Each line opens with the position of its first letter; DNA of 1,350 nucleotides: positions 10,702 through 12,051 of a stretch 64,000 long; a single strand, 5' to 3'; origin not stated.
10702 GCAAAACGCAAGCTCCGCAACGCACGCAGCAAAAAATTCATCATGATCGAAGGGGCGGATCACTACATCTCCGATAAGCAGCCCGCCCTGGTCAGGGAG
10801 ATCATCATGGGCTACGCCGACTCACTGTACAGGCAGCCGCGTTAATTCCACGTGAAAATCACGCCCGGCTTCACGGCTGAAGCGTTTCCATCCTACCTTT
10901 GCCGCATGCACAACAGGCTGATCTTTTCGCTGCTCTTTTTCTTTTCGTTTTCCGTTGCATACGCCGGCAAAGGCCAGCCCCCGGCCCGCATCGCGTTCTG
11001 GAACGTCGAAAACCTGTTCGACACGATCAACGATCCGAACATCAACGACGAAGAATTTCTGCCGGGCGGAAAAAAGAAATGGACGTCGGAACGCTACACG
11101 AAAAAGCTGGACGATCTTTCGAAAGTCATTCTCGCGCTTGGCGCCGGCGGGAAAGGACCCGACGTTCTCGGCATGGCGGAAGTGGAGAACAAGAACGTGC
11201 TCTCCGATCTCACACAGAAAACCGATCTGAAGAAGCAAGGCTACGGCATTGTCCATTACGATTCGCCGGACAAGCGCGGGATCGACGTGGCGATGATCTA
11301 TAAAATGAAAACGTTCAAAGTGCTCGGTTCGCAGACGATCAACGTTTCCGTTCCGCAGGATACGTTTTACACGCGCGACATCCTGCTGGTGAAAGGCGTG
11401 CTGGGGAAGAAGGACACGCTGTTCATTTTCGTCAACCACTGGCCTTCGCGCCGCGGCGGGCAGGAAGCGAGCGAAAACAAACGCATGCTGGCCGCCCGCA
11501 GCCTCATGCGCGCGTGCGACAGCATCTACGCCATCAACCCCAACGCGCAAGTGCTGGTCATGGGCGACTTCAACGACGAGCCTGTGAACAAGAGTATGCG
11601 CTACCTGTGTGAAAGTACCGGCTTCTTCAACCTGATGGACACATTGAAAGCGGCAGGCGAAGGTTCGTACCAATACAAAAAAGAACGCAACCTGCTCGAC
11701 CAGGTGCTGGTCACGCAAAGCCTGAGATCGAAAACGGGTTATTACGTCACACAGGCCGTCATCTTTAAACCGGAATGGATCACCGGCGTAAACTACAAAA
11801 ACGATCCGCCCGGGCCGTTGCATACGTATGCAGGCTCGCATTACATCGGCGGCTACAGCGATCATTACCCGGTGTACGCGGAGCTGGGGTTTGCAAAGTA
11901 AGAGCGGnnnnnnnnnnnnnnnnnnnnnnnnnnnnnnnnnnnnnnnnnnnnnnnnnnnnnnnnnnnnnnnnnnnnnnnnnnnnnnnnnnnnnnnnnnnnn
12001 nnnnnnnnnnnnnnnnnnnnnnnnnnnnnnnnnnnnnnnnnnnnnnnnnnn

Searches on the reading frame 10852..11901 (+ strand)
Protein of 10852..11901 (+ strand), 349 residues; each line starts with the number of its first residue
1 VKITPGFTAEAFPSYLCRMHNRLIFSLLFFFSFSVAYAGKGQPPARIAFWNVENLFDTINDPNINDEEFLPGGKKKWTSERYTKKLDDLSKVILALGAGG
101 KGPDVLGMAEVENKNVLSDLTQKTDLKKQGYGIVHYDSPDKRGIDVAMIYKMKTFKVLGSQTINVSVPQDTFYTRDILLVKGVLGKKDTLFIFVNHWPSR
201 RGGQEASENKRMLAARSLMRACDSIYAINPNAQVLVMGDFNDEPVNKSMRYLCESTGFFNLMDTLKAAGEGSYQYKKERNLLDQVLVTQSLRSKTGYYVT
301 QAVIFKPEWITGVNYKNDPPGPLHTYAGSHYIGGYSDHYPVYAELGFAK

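Call 9: search_protein_families(library=pfam, proteins=[window:10852-11901:+], max_evalue=0.01)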
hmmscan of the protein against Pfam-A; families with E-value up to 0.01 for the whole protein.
window:10852-11901:+ (349 aa): 2 families
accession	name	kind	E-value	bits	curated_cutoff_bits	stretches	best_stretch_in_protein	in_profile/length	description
PF19580.5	Exo_endo_phos_3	-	4.7e-102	341.6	27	1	47-345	2-309/311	Endonuclease/Exonuclease/phosphatase family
PF03372.29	Exo_endo_phos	-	3.9e-06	27.2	24.5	1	80-294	13-209/225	Endonuclease/Exonuclease/phosphatase family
